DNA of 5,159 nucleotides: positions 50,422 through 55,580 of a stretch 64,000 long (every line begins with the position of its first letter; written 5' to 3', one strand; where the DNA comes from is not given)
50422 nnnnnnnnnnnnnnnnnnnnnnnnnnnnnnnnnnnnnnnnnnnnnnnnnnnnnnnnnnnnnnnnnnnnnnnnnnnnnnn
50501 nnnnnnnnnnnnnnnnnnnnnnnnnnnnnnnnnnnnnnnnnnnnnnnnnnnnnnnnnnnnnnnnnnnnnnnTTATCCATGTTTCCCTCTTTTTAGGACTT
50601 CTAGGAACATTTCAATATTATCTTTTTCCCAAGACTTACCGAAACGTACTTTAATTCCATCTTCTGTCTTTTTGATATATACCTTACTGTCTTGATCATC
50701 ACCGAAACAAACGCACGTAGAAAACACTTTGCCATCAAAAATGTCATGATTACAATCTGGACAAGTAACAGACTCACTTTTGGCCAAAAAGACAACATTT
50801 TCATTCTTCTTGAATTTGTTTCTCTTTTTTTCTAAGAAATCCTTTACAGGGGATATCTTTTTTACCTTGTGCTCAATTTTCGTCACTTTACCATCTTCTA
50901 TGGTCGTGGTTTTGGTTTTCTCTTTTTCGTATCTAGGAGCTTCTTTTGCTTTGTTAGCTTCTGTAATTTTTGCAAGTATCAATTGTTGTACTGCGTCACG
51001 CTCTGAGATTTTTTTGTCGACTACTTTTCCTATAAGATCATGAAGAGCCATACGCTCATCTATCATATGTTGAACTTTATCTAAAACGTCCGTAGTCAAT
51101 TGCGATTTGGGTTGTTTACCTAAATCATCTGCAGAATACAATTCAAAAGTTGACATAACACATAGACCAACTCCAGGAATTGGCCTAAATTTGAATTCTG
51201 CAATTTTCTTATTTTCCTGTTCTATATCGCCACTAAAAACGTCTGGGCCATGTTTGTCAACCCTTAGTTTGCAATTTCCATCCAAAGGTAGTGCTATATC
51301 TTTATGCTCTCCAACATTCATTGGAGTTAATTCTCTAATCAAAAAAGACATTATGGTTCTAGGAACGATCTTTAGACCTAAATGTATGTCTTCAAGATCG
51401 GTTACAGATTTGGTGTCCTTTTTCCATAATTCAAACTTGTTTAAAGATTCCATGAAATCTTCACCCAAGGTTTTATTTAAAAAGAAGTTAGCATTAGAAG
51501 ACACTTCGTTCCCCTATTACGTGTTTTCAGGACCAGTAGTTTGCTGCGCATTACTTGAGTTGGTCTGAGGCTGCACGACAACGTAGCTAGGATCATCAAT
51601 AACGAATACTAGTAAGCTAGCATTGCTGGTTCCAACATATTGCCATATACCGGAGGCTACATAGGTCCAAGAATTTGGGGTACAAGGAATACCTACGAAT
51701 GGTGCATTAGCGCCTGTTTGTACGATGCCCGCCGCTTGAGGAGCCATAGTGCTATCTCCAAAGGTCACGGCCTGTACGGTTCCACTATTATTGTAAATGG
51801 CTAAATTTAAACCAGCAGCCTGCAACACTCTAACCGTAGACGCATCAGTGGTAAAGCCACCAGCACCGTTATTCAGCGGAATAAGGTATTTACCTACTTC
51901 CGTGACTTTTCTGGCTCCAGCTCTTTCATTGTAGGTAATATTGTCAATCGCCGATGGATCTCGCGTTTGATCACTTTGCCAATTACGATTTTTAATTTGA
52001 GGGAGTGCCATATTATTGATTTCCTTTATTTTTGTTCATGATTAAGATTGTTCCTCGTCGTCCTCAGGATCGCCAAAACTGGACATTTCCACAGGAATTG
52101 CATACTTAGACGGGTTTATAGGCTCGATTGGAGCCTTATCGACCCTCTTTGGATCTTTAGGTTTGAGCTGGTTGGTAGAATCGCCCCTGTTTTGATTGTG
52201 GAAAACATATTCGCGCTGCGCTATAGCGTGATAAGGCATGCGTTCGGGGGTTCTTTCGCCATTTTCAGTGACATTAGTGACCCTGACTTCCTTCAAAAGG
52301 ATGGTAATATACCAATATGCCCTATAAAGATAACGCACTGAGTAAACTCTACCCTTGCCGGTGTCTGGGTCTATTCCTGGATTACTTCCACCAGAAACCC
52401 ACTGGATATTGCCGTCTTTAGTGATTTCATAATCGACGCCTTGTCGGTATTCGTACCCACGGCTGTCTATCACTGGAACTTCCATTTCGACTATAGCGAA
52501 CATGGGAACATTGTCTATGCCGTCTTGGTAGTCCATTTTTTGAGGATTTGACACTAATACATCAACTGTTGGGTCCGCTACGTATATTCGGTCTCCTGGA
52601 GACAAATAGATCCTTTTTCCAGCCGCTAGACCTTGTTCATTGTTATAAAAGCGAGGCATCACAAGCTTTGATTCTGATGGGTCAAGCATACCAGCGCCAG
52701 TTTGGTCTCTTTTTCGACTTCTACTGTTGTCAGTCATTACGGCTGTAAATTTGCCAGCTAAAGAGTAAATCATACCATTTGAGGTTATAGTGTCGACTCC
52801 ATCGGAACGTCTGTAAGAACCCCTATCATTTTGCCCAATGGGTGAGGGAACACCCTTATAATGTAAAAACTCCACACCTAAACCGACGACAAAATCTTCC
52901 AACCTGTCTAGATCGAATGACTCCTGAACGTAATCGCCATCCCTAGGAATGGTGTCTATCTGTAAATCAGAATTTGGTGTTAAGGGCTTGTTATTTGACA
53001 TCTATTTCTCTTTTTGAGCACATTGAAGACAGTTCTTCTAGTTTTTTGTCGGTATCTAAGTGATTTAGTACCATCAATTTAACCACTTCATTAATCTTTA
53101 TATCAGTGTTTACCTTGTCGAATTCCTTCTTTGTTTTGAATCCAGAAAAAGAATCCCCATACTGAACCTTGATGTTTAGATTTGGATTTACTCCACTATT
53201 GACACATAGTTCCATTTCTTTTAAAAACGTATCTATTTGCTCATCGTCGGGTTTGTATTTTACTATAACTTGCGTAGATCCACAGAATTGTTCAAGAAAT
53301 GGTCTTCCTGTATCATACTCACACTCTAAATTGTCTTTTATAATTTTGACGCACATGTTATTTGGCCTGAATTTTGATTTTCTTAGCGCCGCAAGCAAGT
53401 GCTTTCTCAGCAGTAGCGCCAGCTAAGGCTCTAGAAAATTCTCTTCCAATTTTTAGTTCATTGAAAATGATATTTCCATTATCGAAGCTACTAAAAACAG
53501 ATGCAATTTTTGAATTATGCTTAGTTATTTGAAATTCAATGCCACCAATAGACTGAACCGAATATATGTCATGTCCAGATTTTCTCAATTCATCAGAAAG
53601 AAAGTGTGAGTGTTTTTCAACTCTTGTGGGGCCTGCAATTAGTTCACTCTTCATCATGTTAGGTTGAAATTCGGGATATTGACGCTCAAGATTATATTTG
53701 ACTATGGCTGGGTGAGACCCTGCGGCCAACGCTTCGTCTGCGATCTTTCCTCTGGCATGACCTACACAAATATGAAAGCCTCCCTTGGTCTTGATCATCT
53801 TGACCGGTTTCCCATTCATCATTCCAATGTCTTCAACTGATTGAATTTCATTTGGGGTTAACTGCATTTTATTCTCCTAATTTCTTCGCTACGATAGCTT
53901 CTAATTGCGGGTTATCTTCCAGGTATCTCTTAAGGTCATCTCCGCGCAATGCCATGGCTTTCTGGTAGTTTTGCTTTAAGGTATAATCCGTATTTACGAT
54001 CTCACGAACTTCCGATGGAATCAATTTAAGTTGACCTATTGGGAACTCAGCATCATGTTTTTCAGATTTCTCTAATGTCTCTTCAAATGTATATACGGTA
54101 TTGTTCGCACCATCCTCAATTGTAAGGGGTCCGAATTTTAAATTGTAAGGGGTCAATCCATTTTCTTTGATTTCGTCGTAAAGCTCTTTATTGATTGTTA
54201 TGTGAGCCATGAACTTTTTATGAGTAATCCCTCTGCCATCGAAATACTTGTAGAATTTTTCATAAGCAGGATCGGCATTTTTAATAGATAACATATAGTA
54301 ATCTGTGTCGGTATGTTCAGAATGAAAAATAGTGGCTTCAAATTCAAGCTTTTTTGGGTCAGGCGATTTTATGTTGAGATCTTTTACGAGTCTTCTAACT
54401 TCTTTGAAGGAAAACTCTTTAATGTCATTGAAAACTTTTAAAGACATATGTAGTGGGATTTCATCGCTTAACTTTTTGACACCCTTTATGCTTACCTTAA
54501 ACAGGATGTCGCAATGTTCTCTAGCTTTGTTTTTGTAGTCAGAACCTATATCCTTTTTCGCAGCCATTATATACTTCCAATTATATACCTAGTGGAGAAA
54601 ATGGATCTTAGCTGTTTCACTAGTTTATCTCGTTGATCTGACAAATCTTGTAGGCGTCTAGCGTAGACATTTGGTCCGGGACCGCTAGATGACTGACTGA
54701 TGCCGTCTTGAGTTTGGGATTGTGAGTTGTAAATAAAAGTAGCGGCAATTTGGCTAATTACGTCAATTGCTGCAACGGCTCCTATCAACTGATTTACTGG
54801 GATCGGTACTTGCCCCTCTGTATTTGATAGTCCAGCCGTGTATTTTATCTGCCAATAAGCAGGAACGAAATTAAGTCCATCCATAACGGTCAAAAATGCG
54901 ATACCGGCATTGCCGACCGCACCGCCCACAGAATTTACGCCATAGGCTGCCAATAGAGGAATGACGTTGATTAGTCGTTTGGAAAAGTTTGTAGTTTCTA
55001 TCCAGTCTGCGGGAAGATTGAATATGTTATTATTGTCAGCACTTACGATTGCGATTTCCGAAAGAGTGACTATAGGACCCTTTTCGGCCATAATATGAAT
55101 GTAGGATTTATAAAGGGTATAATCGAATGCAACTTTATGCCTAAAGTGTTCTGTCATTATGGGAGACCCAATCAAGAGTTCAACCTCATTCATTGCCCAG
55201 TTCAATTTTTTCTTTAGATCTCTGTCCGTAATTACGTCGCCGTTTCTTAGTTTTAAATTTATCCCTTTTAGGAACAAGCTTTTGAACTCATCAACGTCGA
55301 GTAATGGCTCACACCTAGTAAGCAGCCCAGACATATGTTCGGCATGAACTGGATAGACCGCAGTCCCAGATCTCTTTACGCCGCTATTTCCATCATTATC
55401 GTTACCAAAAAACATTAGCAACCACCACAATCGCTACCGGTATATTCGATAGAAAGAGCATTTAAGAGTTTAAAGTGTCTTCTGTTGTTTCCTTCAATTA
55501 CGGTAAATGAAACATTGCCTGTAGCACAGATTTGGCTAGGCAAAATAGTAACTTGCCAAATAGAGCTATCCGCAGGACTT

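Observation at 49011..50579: Late-module protein with an N-terminal GGDEF/mCpol-like palm domain, five CPYC zinc-knuckle-like repeats and a long disordered tail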

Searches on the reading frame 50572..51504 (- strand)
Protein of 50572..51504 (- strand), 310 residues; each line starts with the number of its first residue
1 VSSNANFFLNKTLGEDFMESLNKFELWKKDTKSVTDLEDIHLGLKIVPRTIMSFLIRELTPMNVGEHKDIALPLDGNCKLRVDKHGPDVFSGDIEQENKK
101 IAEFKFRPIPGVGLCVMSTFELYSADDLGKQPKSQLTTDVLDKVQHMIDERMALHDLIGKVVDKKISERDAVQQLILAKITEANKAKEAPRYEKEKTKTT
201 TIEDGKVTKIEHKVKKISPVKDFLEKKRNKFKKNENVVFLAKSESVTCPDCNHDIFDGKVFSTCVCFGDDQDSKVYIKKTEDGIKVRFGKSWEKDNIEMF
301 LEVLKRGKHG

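Call 4: search_protein_families(library=phrogs, proteins=[window:50572-51504:-], max_evalue=0.01)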
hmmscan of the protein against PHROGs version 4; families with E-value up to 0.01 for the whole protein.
window:50572-51504:- (310 aa): 0 families

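Call 12: search_protein_families(library=pfam, proteins=[window:50572-51504:-], max_evalue=0.01)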
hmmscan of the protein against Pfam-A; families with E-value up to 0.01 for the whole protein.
window:50572-51504:- (310 aa): 0 families

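Call 75: find_homologous_proteins(query=window:50572-51504:-, max_evalue=0.00001)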
Query window:50572-51504:- (310 aa): 243 proteins with E <= 0.00001 among 906 candidates; the best 120 are listed.
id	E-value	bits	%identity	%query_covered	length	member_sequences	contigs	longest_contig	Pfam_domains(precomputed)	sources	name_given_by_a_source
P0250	1.5e-202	689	100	100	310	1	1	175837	-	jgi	jgi:hypothetical protein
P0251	2.6e-119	416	61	100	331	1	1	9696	-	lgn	-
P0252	1.2e-116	407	58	100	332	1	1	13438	-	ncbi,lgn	-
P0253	5.0e-111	389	59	100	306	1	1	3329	-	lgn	-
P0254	1.4e-108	381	56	99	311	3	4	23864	-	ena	-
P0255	6.2e-103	362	56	99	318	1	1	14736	-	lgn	-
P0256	6.7e-103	362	55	99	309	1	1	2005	-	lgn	-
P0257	7.7e-103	362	52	100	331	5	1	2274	-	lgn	-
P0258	9.6e-103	362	55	100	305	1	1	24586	-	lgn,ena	-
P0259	2.0e-102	360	55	100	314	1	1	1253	-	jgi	jgi:hypothetical protein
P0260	3.4e-102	360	53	100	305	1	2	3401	-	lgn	-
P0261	4.6e-102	359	54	99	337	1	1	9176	-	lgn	-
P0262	6.4e-102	359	55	100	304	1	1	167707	-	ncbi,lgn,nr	ncbi:MAG: hypothetical protein HC840_00240 [Leptolyngbyaceae cyanobacterium RM2_2_4]|nr:hypothetical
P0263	1.2e-101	358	53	100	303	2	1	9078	-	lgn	-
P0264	1.3e-101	358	53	99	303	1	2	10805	-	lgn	-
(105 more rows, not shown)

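Call 78: search_solved_structures(query=A3, max_evalue=1)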
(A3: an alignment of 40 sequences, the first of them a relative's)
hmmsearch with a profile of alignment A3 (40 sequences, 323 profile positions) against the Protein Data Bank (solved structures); distinct sequences matched with E-value up to 1: 4.
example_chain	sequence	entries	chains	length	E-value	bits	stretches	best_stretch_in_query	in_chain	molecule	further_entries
4ozj_A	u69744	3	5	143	0.28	13.7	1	241-305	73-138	Nitrogen regulatory protein P-II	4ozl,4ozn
6s4s_B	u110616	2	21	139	0.67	12.5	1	75-110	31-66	PlyP35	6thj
6s3y_A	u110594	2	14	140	0.68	12.5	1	75-110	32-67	PlyP35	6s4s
6s4s_A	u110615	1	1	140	0.68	12.5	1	75-110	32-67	PlyP35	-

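Call 83: predict_structure(alignment_id=A3)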
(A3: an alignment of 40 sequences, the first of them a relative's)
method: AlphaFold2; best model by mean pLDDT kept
length: 310 residues; sequences in the alignment: 40
mean_pLDDT: 67.8   pTM: 0.34
mean pLDDT of the five models: 67.8, 67.6, 65.4, 63.8, 63.7
residues with pLDDT >= 90: 20; 70-90: 134; 50-70: 94; < 50: 62
segments of 3 or more residues with pLDDT < 50: 24-34, 191-204, 206-212, 232-244, 248-250, 258-260, 262-264, 266-268
pLDDT, mean of each block of 10 residues (from residue 1): 60 63 43 53 72 87 91 86 87 90 86 84 64 65 79 80 87 87 66 40 41 53 62 43 49 53 50 68 72 78 64
secondary structure, 60 per line:
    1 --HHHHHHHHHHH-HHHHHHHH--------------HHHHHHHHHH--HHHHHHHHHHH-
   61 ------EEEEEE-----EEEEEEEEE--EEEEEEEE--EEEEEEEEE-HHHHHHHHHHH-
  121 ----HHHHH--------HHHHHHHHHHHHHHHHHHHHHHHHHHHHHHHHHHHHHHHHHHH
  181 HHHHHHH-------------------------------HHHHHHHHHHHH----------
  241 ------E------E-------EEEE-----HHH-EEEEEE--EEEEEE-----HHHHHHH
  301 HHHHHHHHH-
elements in order: H3-13 H15-22 H37-46 H49-59 E67-72 E78-86 E89-96 E99-107 H109-119 H125-129 H138-187 H219-230 E262-265 E275-280 E283-288 H294-309

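Call 85: fold_search(model_id=the predicted structure, library=pdb)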
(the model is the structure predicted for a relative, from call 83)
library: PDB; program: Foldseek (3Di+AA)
matches with E <= 10: 387; with E <= 0.001: 0
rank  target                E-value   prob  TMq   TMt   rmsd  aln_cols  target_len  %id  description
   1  9asm_B                8.3e-02  0.15  0.11  0.13  20.4       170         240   13  Human Drosha and DGCR8 in complex with Pri-let-7f1 (released 2024-09-04)
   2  2nvn                  1.6e-01  0.41  0.16  0.31   7.8        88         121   12  Crystal structure of a protein with a cupin-like fold and unknown function (YP_400729.1) from Synechococcus SP. PCC 7942 (released 2006-12-12)
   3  5fgo_D                6.3e-01  0.35  0.13  0.46   6.0        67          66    6  Crystal structure of D. melanogaster Pur-alpha repeat III. (released 2016-01-20)
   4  3cfi_G                6.7e-01  0.25  0.14  0.40   6.6        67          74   15  Nanobody-aided structure determination of the EPSI:EPSJ pseudopilin heterdimer from Vibrio Vulnificus (released 2009-01-13)
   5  4c2m_X                7.1e-01  0.15  0.09  0.19  10.9        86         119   12  Structure of RNA polymerase I at 2.8 A resolution (released 2013-10-23)
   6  2khx_MODEL_1_A        7.6e-01  0.10  0.11  0.32  13.7        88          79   14  Drosha double-stranded RNA binding motif (released 2010-02-23)
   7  6sk0_A                8.0e-01  0.04  0.10  0.11  34.7       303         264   14  The VgrG spike from the Type 6 secretion system (released 2020-04-29)
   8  7ywp                  8.5e-01  0.08  0.10  0.05  15.2        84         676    8  Closed conformation of Oligopeptidase B from Serratia proteomaculans with covalently bound TCK (released 2023-02-22)
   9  3mx7                  9.6e-01  0.12  0.09  0.21   5.5        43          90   21  Crystal Structure Analysis of Human FAIM-NTD (released 2011-05-18)
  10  3pcr_A                9.6e-01  0.11  0.10  0.09  11.1        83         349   13  Structure of EspG-Arf6 complex (released 2011-01-05)
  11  5zn9_B                9.6e-01  0.08  0.08  0.20  13.7        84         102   17  Crystal structure of PX domain (released 2019-04-10)
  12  4c2m_I                1.1e+00  0.11  0.09  0.19  11.3        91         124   12  Structure of RNA polymerase I at 2.8 A resolution (released 2013-10-23)
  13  7dey_B                1.1e+00  0.09  0.13  0.18  14.1       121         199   12  Structure of Dicer from Pichia stipitis (released 2021-05-05)
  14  3r9z                  1.1e+00  0.07  0.11  0.19   8.8        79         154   19  Crystal Structure of StWhy2 K67A (form II) (released 2011-09-28)
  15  7z19_A                1.2e+00  0.07  0.11  0.18  14.8       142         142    4  E. coli C-P lyase bound to a single PhnK ABC domain (released 2022-05-25)
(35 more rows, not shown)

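Call 95: search_protein_families(library=padloc, proteins=[window:50572-51504:-], max_evalue=0.01)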
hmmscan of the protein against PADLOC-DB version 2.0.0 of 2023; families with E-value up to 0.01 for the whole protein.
window:50572-51504:- (310 aa): 0 families

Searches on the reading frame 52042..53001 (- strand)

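Call 4: search_protein_families(library=phrogs, proteins=[window:52042-53001:-], max_evalue=0.01)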
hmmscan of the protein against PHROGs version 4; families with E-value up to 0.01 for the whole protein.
window:52042-53001:- (319 aa): 2 families
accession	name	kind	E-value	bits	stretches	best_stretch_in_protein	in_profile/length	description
phrog_877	-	unknown function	3.8e-06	25.9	1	158-231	291-358/1141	-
phrog_1004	-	head and packaging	0.00063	20.2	1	177-286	147-248/263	virion structural protein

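Call 12: search_protein_families(library=pfam, proteins=[window:52042-53001:-], max_evalue=0.01)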
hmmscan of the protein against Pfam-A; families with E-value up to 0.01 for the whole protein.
window:52042-53001:- (319 aa): 0 families

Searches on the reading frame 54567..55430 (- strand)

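Call 13: search_protein_families(library=pfam, proteins=[window:54567-55430:-], max_evalue=0.01)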
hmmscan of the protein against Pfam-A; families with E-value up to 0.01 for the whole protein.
window:54567-55430:- (287 aa): 0 families

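Call 15: search_protein_families(library=phrogs, proteins=[window:54567-55430:-], max_evalue=0.01)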
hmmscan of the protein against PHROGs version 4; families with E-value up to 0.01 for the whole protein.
window:54567-55430:- (287 aa): 1 family
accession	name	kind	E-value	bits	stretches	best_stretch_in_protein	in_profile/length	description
phrog_772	-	tail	5.8e-15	56.5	1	50-279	49-298/305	tail fiber protein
